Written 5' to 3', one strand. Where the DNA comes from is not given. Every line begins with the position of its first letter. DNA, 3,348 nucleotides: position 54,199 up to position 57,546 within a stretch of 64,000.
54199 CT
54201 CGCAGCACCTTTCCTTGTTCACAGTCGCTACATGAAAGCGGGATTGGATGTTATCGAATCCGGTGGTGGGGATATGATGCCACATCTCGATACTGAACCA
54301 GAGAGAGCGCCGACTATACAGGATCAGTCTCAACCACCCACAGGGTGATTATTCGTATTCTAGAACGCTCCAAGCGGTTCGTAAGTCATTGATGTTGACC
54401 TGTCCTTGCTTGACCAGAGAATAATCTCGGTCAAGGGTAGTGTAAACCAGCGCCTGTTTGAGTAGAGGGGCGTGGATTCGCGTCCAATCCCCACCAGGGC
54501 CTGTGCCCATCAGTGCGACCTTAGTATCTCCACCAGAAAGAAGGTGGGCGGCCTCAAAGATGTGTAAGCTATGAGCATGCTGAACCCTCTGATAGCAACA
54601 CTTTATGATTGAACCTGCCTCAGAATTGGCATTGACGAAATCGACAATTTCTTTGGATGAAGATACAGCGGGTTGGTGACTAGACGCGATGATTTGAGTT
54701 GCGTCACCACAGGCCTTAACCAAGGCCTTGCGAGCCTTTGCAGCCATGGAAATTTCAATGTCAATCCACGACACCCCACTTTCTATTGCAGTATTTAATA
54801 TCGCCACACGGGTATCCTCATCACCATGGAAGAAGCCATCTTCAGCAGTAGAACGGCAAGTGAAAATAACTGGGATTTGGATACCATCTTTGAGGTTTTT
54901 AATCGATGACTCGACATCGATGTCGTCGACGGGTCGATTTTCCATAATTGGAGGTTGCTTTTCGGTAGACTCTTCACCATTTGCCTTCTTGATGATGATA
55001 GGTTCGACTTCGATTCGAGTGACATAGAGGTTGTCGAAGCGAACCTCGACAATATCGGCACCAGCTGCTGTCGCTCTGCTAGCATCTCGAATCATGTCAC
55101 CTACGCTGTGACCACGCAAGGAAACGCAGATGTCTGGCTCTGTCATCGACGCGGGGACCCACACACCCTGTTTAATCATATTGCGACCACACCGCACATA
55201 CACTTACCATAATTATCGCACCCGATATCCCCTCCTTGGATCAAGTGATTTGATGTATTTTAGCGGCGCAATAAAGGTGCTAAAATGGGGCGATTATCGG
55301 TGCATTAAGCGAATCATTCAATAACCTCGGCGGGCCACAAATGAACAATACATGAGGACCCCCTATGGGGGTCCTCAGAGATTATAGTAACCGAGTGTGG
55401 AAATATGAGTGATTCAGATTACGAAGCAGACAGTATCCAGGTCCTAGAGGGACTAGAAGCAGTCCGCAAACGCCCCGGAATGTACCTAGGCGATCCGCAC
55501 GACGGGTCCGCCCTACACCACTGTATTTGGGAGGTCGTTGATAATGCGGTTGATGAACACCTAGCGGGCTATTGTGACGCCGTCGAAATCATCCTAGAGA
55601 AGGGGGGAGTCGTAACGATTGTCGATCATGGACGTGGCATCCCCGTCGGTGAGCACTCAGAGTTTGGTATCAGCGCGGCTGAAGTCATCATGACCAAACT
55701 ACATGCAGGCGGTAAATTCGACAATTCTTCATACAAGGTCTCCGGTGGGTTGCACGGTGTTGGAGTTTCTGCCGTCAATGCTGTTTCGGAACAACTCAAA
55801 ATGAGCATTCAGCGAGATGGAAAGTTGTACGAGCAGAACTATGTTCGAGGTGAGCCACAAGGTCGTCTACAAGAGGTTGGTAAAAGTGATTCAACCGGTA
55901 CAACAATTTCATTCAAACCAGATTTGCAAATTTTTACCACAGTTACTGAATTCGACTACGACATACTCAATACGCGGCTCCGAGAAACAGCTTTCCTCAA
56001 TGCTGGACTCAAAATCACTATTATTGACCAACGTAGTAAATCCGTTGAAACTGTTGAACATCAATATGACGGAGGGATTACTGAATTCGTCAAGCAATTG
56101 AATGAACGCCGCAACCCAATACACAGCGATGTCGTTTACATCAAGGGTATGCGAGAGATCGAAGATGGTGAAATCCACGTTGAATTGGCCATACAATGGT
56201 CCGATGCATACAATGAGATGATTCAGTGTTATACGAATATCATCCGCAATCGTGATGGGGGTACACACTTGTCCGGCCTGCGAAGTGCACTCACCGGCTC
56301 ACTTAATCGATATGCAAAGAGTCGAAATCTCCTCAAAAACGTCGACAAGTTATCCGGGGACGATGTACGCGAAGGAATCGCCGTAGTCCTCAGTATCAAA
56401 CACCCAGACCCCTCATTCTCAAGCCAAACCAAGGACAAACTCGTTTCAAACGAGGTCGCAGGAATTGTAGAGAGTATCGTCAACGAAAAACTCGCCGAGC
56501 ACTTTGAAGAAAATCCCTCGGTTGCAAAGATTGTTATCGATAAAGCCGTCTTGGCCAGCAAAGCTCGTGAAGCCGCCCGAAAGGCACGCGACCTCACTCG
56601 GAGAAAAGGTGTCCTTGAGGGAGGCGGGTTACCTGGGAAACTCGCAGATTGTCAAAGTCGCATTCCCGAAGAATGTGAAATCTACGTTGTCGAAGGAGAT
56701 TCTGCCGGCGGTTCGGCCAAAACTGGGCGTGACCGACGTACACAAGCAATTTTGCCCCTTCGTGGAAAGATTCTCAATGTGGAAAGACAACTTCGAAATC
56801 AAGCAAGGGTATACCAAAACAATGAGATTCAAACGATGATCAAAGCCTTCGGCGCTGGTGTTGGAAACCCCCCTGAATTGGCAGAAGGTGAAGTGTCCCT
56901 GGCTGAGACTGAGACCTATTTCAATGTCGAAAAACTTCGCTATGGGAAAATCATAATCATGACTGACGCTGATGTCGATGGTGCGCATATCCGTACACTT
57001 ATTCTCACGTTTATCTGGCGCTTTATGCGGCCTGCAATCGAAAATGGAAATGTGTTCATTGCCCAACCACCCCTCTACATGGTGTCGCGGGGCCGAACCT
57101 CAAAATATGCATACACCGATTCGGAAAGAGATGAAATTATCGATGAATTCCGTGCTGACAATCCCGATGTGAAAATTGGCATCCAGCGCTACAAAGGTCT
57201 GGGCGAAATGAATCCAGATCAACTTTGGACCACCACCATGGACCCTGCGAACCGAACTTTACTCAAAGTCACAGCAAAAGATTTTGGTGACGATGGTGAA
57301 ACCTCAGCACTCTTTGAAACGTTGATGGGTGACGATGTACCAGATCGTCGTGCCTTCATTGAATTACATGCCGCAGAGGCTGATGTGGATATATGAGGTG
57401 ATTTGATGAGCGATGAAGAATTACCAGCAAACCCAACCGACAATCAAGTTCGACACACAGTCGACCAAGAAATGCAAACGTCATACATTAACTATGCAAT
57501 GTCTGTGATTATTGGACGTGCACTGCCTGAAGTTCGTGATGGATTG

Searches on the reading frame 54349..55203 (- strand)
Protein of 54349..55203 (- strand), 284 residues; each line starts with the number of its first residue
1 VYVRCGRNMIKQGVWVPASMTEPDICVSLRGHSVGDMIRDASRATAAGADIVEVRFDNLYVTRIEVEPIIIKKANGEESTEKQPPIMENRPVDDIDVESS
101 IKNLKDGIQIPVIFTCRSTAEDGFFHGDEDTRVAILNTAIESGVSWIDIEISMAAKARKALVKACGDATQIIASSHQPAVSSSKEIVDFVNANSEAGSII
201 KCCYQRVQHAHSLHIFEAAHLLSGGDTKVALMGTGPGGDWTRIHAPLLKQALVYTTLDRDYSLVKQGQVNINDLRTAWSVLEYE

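Call 22: search_protein_families(library=pfam, proteins=[window:54349-55203:-], max_evalue=0.01)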
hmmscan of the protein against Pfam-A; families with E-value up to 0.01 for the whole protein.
window:54349-55203:- (284 aa): 1 family
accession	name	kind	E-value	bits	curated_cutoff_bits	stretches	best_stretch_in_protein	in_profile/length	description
PF01487.21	DHquinase_I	-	6.4e-29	102.1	22.2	1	26-277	1-229/230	Type I 3-dehydroquinase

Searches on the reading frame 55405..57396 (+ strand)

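Call 22: search_protein_families(library=pfam, proteins=[window:55405-57396:+], max_evalue=0.01)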
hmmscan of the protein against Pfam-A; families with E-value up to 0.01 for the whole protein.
window:55405-57396:+ (663 aa): 4 families
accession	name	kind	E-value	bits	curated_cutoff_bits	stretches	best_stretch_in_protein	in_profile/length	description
PF00204.31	DNA_gyraseB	-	7.8e-57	191.9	27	1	224-396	1-172/173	DNA gyrase B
PF00986.26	DNA_gyraseB_C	-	4e-27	94.6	29.8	1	590-653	3-63/63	DNA gyrase B subunit, carboxyl terminus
PF01751.28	Toprim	-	8.8e-17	61.5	23.1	1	425-554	1-95/96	Toprim domain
PF02518.31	HATPase_c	-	2.3e-16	60.6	26.4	1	33-175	2-110/111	Histidine kinase-, DNA gyrase B-, and HSP90-like ATPase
